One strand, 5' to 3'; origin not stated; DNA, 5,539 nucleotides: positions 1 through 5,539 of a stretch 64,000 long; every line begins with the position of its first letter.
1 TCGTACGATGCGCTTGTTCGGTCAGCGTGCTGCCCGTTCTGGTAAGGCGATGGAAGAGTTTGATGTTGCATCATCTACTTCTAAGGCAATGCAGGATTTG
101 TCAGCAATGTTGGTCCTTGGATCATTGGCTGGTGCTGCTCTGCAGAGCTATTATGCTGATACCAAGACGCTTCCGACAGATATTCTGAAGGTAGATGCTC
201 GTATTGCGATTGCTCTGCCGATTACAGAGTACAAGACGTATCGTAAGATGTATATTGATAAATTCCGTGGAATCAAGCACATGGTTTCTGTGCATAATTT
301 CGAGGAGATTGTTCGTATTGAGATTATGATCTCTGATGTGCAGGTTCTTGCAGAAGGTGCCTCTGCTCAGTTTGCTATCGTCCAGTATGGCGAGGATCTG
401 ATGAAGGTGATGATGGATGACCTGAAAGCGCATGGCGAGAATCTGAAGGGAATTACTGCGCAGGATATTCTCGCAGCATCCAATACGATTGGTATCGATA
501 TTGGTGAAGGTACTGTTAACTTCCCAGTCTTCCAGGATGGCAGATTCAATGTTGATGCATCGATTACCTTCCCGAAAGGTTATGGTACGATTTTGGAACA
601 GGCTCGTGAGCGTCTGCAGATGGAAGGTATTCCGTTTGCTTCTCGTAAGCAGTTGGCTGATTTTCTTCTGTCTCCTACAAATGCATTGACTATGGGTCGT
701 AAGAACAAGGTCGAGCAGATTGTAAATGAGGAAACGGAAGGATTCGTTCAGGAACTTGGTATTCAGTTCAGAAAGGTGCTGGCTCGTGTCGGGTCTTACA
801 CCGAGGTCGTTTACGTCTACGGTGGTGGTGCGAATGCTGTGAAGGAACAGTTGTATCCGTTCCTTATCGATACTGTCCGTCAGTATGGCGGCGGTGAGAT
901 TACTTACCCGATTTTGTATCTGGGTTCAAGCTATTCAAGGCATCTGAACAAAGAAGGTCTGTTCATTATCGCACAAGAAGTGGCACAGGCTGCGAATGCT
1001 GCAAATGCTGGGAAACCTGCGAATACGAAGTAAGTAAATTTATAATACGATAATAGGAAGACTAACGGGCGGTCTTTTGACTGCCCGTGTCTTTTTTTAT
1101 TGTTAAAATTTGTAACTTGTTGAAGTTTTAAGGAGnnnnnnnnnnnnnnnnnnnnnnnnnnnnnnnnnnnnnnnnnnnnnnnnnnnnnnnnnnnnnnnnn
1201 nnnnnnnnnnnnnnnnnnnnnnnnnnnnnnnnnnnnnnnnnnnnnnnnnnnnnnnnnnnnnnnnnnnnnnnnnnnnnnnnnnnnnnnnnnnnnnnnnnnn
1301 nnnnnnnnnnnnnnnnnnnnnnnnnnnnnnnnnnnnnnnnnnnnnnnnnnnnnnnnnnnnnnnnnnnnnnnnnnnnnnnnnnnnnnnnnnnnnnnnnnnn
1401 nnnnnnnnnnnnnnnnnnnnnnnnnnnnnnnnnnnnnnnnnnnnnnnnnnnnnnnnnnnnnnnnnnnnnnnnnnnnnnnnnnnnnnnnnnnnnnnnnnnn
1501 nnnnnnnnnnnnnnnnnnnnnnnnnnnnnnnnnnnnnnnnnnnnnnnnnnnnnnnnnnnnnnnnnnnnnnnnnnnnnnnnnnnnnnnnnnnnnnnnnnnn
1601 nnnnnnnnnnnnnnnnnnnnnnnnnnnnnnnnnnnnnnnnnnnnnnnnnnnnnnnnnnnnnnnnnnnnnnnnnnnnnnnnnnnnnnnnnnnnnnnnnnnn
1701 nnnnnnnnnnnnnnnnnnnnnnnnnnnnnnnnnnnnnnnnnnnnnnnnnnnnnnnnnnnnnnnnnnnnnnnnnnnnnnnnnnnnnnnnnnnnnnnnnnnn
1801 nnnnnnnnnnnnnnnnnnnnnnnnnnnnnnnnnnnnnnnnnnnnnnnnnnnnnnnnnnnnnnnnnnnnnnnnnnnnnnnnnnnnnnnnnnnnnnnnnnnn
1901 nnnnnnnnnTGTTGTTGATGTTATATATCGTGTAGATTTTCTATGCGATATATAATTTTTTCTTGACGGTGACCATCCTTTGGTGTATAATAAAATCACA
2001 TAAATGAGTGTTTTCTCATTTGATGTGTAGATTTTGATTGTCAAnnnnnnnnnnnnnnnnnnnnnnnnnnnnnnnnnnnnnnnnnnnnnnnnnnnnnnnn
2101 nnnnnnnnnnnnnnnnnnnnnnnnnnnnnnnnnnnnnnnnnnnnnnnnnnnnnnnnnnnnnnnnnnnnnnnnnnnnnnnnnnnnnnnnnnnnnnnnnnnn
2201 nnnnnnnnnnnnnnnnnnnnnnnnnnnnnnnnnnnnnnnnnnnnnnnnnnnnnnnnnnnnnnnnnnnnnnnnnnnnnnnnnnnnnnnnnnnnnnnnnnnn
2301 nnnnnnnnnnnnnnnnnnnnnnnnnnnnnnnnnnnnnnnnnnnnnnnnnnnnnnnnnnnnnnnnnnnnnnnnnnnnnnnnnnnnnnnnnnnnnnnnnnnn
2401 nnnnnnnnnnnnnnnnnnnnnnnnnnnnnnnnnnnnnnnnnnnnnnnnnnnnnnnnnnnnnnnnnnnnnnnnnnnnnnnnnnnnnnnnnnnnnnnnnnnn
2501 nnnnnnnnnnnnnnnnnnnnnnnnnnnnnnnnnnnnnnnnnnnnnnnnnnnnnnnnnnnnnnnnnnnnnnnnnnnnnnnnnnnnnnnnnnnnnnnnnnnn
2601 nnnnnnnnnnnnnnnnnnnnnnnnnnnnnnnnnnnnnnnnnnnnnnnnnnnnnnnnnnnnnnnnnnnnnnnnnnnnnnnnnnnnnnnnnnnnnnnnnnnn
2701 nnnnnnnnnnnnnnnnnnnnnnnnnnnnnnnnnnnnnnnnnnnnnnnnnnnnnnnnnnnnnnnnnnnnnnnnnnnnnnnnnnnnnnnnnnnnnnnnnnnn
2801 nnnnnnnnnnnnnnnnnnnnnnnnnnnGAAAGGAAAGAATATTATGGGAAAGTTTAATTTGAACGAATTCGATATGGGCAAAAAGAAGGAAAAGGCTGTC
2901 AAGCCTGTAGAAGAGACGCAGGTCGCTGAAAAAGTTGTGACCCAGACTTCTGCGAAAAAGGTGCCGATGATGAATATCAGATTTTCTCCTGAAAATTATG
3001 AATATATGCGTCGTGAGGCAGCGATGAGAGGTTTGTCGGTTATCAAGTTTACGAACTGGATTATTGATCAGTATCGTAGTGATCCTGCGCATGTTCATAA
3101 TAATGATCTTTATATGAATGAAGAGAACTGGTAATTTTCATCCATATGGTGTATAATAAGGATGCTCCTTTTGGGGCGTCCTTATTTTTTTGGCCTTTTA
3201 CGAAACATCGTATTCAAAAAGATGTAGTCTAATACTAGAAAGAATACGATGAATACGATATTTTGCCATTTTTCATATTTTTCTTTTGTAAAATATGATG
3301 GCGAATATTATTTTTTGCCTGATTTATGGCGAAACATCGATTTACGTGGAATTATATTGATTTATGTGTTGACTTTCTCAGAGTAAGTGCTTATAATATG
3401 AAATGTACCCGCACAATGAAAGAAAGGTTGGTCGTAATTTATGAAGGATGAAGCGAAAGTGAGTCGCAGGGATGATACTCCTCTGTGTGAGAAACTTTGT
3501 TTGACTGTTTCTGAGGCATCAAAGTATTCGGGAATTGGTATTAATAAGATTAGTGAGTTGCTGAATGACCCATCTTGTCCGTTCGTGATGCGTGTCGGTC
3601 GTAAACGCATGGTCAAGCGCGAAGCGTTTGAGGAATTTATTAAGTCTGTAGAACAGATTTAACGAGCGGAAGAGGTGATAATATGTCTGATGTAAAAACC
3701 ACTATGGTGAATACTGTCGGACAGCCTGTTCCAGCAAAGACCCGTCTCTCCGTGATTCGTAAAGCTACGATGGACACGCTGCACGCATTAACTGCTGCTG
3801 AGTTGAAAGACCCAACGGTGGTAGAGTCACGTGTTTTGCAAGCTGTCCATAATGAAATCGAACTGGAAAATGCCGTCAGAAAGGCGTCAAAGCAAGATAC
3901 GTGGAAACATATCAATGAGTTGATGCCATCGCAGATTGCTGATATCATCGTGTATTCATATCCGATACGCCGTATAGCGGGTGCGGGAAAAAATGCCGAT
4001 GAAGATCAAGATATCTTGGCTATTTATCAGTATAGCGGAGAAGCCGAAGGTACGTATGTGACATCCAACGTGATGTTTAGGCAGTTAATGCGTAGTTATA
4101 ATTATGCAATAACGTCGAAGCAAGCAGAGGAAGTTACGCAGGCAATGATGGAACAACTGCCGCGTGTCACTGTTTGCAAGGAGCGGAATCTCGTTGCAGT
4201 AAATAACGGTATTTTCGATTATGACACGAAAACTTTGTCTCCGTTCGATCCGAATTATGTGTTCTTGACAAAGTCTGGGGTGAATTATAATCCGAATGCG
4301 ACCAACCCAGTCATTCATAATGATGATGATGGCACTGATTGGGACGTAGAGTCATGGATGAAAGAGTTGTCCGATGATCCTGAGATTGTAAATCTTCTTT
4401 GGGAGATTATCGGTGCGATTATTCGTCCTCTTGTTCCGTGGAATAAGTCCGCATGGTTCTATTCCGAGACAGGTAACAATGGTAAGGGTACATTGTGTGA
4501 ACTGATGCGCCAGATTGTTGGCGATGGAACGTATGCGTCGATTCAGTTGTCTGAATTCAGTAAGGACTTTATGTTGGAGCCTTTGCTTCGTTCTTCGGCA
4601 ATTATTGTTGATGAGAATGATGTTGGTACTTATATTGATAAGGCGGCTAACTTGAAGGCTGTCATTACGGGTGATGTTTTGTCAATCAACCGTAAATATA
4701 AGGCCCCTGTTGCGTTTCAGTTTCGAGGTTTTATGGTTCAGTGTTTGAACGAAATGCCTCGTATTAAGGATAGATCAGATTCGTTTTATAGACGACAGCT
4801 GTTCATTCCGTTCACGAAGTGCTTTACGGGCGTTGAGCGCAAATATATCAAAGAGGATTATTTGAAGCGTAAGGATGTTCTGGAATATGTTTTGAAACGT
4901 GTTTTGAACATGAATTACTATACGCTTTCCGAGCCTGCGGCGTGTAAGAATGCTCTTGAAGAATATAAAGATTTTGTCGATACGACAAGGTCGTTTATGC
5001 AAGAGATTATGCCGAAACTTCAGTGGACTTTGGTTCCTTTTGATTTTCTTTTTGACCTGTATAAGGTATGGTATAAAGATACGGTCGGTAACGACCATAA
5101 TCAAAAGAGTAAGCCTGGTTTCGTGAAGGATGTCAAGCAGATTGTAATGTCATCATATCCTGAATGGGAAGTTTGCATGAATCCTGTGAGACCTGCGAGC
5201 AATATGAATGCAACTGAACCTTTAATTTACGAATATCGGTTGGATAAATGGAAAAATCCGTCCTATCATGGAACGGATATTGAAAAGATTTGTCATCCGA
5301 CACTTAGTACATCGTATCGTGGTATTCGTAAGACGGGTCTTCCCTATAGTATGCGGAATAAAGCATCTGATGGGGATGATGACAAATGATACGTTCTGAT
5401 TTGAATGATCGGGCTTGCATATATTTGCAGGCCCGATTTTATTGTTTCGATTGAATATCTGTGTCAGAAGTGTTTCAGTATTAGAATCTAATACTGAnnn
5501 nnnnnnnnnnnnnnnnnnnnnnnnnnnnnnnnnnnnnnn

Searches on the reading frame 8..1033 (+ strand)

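Call 31: search_protein_families(library=pfam, proteins=[window:8-1033:+], max_evalue=0.001)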
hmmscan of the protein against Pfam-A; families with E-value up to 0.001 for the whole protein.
window:8-1033:+ (341 aa): 2 families
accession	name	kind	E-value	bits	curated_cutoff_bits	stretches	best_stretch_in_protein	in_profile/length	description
PF21522.3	MreB-like_C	-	1.1e-06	29.7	27.8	1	163-282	2-121/123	Archaeal actin homologue MreB-like, C-terminal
PF17989.7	ALP_N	-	0.00035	21.2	26.3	1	15-118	58-147/148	Actin like proteins N terminal domain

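Call 55: search_protein_families(library=phrogs, proteins=[window:8-1033:+], max_evalue=0.001)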
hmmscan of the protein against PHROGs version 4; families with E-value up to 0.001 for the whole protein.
window:8-1033:+ (341 aa): 1 family
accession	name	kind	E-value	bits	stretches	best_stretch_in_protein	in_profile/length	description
phrog_691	-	DNA, RNA and nucleotide metabolism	1.9e-23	84.2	1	61-282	100-295/329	partition protein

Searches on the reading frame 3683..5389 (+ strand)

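Call 31: search_protein_families(library=pfam, proteins=[window:3683-5389:+], max_evalue=0.001)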
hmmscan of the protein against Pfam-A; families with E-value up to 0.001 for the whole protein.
window:3683-5389:+ (568 aa): 3 families
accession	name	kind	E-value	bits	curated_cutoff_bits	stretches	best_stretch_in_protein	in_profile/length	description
PF19263.5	DUF5906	-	5.5e-18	66.1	27.6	1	259-371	1-114/114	Family of unknown function (DUF5906)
PF08706.16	D5_N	-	1.1e-06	29.4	22.4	1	159-211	84-136/145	D5 N terminal like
PF00519.23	PPV_E1_C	-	0.00039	20.1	26.5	0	263-352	127-213/289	Papillomavirus helicase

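Call 55: search_protein_families(library=phrogs, proteins=[window:3683-5389:+], max_evalue=0.001)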
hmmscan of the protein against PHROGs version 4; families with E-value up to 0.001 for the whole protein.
window:3683-5389:+ (568 aa): 11 families
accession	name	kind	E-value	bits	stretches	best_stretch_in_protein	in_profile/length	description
phrog_864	-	DNA, RNA and nucleotide metabolism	6e-80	271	1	123-487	237-599/1064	DNA primase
phrog_7601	-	unknown function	1.8e-44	153.3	1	236-486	2-252/289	-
phrog_1829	-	DNA, RNA and nucleotide metabolism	1.1e-40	140.6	1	144-484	399-733/772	DNA primase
phrog_1156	-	DNA, RNA and nucleotide metabolism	3.9e-31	109.4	1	160-497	473-813/855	DNA primase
phrog_6088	-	DNA, RNA and nucleotide metabolism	8.2e-26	91.6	1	159-485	416-743/772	DNA primase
phrog_2478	-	DNA, RNA and nucleotide metabolism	1.3e-19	70.8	1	148-449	483-782/854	DNA polymerase/primase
phrog_12939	-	DNA, RNA and nucleotide metabolism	2.7e-17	64.5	1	168-355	132-313/368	DNA primase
phrog_16213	-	DNA, RNA and nucleotide metabolism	2.2e-12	47.1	1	167-392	312-533/732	DNA primase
phrog_1883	-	DNA, RNA and nucleotide metabolism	7.2e-09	35.5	1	228-442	465-687/756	DNA helicase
phrog_16950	-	DNA, RNA and nucleotide metabolism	2.3e-08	33.4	1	161-433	472-753/843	DNA primase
phrog_4210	-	DNA, RNA and nucleotide metabolism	2.7e-08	33.1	1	223-373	145-296/1304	DNA polymerase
